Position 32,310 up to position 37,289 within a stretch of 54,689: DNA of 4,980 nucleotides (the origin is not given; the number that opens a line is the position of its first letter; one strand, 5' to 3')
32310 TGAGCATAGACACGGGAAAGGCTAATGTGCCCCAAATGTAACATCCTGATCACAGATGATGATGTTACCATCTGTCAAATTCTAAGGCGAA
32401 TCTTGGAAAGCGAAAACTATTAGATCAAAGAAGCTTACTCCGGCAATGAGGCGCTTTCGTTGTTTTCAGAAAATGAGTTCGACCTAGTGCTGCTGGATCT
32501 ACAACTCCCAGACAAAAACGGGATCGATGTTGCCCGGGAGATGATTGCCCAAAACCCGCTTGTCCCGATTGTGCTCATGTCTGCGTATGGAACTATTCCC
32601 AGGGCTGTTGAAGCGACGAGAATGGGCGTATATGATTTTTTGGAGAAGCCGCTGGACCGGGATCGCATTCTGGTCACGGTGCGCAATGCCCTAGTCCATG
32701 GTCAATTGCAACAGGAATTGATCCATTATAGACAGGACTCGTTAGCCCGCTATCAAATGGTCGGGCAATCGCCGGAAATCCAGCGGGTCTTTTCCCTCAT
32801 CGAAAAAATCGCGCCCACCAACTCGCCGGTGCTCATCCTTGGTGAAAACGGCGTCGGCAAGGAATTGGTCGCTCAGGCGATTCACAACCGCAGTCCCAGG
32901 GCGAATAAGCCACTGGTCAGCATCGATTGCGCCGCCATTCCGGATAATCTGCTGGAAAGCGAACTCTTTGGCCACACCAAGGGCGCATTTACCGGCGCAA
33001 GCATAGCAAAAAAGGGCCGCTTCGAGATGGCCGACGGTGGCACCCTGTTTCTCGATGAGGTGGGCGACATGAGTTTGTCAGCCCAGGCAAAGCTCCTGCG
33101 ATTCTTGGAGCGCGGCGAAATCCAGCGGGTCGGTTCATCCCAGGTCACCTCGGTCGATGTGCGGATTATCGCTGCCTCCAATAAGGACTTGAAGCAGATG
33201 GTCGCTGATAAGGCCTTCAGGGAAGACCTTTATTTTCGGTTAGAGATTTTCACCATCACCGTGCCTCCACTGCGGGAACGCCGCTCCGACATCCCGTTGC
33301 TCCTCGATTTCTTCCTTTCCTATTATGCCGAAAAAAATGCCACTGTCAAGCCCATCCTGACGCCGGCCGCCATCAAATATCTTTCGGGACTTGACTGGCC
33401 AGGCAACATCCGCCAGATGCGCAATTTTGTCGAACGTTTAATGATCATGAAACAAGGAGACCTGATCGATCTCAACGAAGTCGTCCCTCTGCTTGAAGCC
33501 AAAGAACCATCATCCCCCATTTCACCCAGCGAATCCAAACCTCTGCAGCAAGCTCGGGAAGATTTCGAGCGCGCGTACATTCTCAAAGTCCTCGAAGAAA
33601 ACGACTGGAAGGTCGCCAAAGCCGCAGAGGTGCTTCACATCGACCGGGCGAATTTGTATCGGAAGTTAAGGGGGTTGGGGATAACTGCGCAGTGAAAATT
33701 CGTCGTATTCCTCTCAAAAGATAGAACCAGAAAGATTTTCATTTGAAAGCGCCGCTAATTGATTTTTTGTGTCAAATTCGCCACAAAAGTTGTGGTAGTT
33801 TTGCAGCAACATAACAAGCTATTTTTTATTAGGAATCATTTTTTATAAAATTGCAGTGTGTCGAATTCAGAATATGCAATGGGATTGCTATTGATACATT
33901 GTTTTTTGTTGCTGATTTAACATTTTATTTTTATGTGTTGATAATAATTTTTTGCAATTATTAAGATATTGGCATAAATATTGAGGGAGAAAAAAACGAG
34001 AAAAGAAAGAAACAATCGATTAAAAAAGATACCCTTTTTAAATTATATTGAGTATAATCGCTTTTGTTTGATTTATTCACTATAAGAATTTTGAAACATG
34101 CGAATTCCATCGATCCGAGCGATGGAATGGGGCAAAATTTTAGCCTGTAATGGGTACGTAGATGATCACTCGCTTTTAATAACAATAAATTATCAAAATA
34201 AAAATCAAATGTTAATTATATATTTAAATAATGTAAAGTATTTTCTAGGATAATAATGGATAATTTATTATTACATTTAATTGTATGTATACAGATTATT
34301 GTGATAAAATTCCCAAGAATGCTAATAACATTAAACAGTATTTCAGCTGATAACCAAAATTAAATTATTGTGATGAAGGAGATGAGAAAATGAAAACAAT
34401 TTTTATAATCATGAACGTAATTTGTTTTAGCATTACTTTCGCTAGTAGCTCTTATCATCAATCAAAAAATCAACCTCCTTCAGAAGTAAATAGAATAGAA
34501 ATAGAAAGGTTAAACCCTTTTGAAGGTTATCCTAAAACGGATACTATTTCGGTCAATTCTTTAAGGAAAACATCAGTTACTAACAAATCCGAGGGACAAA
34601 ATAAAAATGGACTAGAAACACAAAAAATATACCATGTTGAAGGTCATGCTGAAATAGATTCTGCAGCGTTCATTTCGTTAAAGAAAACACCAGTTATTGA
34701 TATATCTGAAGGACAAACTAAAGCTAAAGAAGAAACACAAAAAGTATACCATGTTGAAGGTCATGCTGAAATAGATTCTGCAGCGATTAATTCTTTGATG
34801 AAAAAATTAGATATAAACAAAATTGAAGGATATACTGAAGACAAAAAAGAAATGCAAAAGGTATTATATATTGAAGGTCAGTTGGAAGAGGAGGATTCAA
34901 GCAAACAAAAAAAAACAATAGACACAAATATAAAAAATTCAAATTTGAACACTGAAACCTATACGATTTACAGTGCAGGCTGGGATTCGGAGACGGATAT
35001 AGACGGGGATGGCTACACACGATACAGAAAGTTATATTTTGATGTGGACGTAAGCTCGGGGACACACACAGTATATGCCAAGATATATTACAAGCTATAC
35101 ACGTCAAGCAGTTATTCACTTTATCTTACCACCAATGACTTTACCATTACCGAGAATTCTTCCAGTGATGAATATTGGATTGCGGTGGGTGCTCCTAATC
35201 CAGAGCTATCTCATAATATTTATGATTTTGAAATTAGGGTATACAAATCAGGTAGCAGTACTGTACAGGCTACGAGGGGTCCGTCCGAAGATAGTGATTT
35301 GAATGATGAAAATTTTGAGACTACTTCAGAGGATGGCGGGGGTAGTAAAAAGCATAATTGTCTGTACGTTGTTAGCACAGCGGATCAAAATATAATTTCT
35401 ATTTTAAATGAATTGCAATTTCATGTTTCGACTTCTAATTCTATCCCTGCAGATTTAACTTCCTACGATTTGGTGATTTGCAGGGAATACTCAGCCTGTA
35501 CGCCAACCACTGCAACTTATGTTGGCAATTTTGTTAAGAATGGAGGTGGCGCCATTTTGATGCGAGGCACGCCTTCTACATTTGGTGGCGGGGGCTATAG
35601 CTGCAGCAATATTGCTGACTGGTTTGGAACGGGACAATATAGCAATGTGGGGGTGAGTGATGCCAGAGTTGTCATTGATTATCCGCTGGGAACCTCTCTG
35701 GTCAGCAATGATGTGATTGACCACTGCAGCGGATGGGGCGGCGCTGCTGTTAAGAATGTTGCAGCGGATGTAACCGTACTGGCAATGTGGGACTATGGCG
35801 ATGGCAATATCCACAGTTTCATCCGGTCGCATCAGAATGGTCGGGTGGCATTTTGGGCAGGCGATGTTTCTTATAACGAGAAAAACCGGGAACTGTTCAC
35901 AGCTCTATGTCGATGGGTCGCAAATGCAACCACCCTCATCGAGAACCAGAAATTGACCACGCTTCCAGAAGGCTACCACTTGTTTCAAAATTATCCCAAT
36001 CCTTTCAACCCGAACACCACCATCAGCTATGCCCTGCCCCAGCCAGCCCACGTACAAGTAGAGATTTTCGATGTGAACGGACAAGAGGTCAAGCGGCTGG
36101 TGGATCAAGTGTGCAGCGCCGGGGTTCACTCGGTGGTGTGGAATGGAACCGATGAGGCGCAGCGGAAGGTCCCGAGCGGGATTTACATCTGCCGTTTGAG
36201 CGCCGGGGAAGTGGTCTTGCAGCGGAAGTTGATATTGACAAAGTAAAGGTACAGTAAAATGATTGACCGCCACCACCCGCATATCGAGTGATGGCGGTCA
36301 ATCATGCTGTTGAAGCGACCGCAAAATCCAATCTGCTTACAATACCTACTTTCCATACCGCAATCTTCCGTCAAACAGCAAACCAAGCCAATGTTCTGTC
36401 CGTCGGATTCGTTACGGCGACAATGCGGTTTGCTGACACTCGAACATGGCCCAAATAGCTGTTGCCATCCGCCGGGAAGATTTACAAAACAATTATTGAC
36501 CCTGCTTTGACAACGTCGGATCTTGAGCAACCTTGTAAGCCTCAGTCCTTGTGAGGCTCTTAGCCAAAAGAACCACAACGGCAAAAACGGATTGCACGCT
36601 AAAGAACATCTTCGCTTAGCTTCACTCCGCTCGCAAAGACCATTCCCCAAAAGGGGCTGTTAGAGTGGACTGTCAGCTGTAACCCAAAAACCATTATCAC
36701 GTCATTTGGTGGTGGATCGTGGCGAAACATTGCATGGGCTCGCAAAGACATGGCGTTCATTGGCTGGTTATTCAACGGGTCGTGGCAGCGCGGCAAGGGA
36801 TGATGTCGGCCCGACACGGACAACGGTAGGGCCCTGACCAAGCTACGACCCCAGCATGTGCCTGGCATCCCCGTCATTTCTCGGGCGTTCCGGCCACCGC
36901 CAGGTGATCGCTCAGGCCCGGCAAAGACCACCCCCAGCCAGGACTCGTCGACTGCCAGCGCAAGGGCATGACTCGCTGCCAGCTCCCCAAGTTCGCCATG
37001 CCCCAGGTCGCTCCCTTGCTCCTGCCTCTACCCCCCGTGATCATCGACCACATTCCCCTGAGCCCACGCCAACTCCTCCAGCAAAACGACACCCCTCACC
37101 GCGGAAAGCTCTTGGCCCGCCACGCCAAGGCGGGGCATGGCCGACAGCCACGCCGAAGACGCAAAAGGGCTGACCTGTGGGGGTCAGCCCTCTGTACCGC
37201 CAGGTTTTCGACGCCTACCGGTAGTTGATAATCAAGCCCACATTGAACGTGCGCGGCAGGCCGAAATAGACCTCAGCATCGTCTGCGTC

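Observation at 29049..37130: Compositionally foreign ~7.4 kb insert bracketed by diverged ~260-nt direct repeats, with no mobility genes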

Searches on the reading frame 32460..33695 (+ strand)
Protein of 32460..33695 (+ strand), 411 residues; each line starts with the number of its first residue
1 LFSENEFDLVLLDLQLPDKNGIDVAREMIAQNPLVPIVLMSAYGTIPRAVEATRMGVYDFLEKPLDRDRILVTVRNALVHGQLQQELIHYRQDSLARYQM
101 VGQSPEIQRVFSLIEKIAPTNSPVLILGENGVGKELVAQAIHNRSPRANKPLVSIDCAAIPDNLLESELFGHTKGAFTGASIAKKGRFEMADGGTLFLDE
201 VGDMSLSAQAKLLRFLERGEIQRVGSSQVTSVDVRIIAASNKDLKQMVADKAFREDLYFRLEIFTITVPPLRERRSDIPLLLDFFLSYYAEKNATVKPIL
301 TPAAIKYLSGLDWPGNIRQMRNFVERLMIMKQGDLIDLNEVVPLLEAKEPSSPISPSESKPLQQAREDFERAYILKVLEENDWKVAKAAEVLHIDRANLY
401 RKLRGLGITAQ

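Call 8: search_protein_families(library=pfam, proteins=[window:32460-33695:+], max_evalue=0.01)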
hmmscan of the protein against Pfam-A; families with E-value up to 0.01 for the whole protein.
window:32460-33695:+ (411 aa): 12 families
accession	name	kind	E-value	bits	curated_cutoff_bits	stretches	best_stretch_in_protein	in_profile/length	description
PF00158.32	Sigma54_activat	-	3.3e-72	242.1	20.2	1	100-266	1-167/168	Sigma-54 interaction domain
PF14532.12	Sigma54_activ_2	-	5.3e-27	95.2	25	1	101-271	1-138/138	Sigma-54 interaction domain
PF25601.1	AAA_lid_14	-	1.4e-21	76.6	27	1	272-352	1-81/87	AAA+ ATPase lid domain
PF00072.30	Response_reg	-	1.8e-16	60.7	30.2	1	3-74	39-110/111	Response regulator receiver domain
PF02954.25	HTH_8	-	4.3e-11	42.8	22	1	366-404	2-40/42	Bacterial regulatory protein, Fis family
PF07728.20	AAA_5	-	4.6e-08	33.6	22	1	123-254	1-136/139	AAA domain (dynein-related subfamily)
PF07724.20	AAA_2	-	1e-05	26.1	27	1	124-250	6-133/166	AAA domain (Cdc48 subfamily)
PF01078.27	Mg_chelatase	-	4.5e-05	23.4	20.3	1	178-241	92-157/207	Magnesium chelatase, subunit ChlI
PF00493.29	MCM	-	0.00011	21.8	23.3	1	122-260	58-191/224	MCM P-loop domain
PF00004.35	AAA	-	0.00019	22.3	21.2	1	124-245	1-111/131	ATPase family associated with various cellular activities (AAA)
PF13191.12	AAA_16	-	0.0028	18.6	32.6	1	100-157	2-60/167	AAA ATPase domain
PF12775.13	AAA_7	-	0.0075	16.3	25.8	0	102-157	14-69/181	P-loop containing dynein motor region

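Call 89: search_protein_families(library=ncbifam, proteins=[window:32460-33695:+], max_evalue=0.00001)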
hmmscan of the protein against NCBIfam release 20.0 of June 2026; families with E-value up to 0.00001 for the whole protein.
window:32460-33695:+ (411 aa): 67 families (the best 25 are shown)
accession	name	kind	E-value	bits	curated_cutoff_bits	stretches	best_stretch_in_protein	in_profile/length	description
TIGR01818.1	ntrC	equivalog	4.3e-117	391.7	558.6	1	3-373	39-410/463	nitrogen regulation protein NR(I)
NF008469.0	PRK11361.1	equivalog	2.4e-114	382.6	714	1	2-409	44-457/461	acetoacetate metabolism transcriptional regulator AtoC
TIGR02915.1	PEP_resp_reg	equivalog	4.7e-111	371.8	502.6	1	6-406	40-442/445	PEP-CTERM-box response regulator transcription factor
NF007689.0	PRK10365.1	equivalog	1.1e-110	370.5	760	1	4-403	47-439/441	sigma-54-dependent response regulator transcription factor ZraR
NF051870.1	NAssimRespRegNtrX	equivalog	1.6e-108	363.5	600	1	4-408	43-452/452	nitrogen assimilation response regulator NtrX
NF003451.0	PRK05022.1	equivalog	9.7e-108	361.1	476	1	84-409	176-511/512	nitric oxide reductase transcriptional regulator NorR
NF041946.1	LuxO_transreg_Vib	equivalog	5.5e-107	358.4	800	1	2-404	36-458/463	quorum-sensing sigma-54 dependent transcriptional regulator LuxO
TIGR01817.1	nifA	equivalog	1.7e-102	343.9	528.85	1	88-341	186-438/534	nif-specific transcriptional activator NifA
NF041552.1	TF_PrdR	equivalog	1.3e-99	334.1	795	1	83-404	254-574/577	sigma-54 dependent transcriptional regulator PrdR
NF011695.0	PRK15115.1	equivalog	2.7e-97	326.3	763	1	3-403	47-433/445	two-component system response regulator GlrR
NF008176.1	PRK10923.1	equivalog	2e-96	323.4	620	1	5-348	46-389/469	nitrogen regulation protein NR(I)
NF038308.1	RNA_repair_RtcR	equivalog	1.4e-92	311.2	650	1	87-400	167-505/530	RNA repair transcriptional activator RtcR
NF011958.0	PRK15429.1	equivalog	1.3e-88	298.4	830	1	99-409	380-687/692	formate hydrogenlyase transcriptional activator FlhA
NF049963.1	RespRegFlgRCampy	domain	6.5e-88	295.4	750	1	5-404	43-425/429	fla regulon two-component system response regulator FlgR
NF050807.1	TransRegFlbDCaul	equivalog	1.1e-86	291.5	750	1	8-372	47-392/454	sigma-54-dependent transcriptional regulator FlbD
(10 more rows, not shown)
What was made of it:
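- On NtrC-family two-component system: NCBIfam ntrC/AtoC-like scores are below the equivalog cutoffs (call 89).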

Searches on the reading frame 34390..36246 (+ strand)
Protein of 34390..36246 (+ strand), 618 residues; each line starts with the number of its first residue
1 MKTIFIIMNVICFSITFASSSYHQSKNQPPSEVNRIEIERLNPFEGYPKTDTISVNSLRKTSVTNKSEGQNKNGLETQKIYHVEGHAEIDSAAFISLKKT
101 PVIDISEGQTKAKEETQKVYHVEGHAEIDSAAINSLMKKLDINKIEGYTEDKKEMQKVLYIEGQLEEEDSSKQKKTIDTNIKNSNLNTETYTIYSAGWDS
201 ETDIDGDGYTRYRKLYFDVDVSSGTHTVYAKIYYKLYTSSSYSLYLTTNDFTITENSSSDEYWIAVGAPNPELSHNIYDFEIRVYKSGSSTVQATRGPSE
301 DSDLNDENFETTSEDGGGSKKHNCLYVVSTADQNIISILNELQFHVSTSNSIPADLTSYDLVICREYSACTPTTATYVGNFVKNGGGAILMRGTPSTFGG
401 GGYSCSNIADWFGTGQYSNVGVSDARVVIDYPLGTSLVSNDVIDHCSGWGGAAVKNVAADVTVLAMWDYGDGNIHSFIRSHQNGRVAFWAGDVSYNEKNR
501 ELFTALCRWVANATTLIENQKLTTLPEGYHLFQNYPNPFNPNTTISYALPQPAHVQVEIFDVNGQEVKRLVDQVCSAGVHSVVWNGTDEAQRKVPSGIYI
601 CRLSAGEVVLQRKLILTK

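Call 8: search_protein_families(library=pfam, proteins=[window:34390-36246:+], max_evalue=0.01)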
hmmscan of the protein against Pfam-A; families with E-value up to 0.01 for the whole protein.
window:34390-36246:+ (618 aa): 2 families
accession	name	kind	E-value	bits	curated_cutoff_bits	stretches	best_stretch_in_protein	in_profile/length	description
PF13860.13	FlgD_ig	-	3e-11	43.6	27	1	543-605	12-75/79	FlgD Ig-like domain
PF18962.6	Por_Secre_tail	-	8.8e-06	26.4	27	1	535-615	2-74/75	Secretion system C-terminal sorting domain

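Call 62: find_homologous_proteins(query=window:34390-36246:+, max_evalue=1e-10)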
Query window:34390-36246:+ (618 aa): 34 proteins with E <= 1e-10 among 8000 candidates.
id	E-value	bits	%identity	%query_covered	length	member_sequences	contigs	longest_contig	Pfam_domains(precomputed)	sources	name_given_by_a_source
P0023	0.0e+0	1411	100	100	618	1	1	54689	PF18962.8,PF13860.13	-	-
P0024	1.8e-245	834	50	56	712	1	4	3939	PF13585.13,PF13860.13,PF08532.17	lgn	-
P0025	3.9e-211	721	45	32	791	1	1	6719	PF16967.12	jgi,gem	-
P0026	1.4e-204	699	58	48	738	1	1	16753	PF13385.14,PF13860.13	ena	-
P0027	1.5e-199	683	57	21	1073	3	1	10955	PF18962.8,PF06804.18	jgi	-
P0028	1.4e-172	594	51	56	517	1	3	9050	PF13585.13,PF13860.13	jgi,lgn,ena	-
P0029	5.3e-139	483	49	25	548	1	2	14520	-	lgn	-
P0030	1.6e-133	465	66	21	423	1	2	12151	-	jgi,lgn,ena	jgi:TATA-box binding protein (TBP) (component of TFIID and TFIIIB)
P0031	4.4e-133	463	68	48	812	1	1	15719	PF13860.13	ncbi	-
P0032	2.2e-131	457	54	21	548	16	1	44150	-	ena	-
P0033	5.4e-127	443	57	21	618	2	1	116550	PF18962.8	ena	-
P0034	9.9e-126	439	65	48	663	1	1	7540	PF13860.13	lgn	-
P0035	6.0e-110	387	58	48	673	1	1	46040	PF13860.13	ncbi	ncbi:MAG: FlgD immunoglobulin-like domain containing protein [bacterium]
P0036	2.8e-99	351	70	31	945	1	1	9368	PF00404.25,PF00963.25,PF18962.8,PF13860.13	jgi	-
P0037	1.1e-97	346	63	32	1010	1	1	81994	PF00801.27,PF00404.25,PF00963.25,PF13385.14,PF13860.13,PF18911.7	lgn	-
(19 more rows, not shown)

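Call 63: find_encoding_contigs(protein=P0031, flank=10000, max_places=3)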
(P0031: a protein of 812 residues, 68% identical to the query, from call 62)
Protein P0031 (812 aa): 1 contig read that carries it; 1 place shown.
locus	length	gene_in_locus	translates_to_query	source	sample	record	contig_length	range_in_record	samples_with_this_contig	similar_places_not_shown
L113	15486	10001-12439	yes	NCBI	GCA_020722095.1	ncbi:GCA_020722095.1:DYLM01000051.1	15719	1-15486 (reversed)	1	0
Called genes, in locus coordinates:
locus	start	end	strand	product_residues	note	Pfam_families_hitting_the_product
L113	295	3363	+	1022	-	PF00704:Glyco_hydro_18, PF04151:PPC, PF13860:FlgD_ig (weak), PF18962:Por_Secre_tail (weak)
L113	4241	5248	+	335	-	-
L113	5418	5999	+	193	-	PF13036:LpoB, PF03783:CsgG (weak)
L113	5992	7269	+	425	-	PF13181:TPR_8 (faint), PF00515:TPR_1 (weak), PF07719:TPR_2 (weak)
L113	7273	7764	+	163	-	-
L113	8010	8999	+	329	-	-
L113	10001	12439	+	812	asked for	PF13860:FlgD_ig (weak)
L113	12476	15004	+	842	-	PF07719:TPR_2 (faint), PF13181:TPR_8 (faint), PF14559:TPR_19 (faint), PF13428:TPR_14 (faint), PF12895:ANAPC3 (faint)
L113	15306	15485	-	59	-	?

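Call 89: search_protein_families(library=ncbifam, proteins=[window:34390-36246:+], max_evalue=0.00001)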
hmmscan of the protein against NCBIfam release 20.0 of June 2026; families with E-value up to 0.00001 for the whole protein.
window:34390-36246:+ (618 aa): 4 families
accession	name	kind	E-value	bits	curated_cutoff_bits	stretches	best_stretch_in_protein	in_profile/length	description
NF038116.1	Sden1266_dom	domain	1.4e-28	99.6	53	1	191-315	2-124/124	choice-of-anchor H family protein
TIGR04183.1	Por_Secre_tail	domain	3.5e-10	39.7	23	1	535-615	2-70/72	T9SS type A sorting domain-containing protein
NF052323.1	T9SSA_dep_M6i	equivalog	4.2e-07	28.3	600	1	534-605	960-1026/1043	T9SS-dependent M6-like inactivated metalloprotease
NF038113.1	T9SSA_dep_M36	equivalog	3.4e-06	25.5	885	1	529-616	790-868/869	T9SS-dependent M36 family metallopeptidase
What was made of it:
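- On T9SS cargo protein: TIGR04183 scores 39.7 bits against a cutoff of 23 (call 89).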

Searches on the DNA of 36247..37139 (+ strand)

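Call 78: search_dna_similar(query=window:36247-37139:+, collection=plasmids, mode=distant, max_rows=5)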
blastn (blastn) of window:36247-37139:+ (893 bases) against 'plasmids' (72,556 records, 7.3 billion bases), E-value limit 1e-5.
No match.
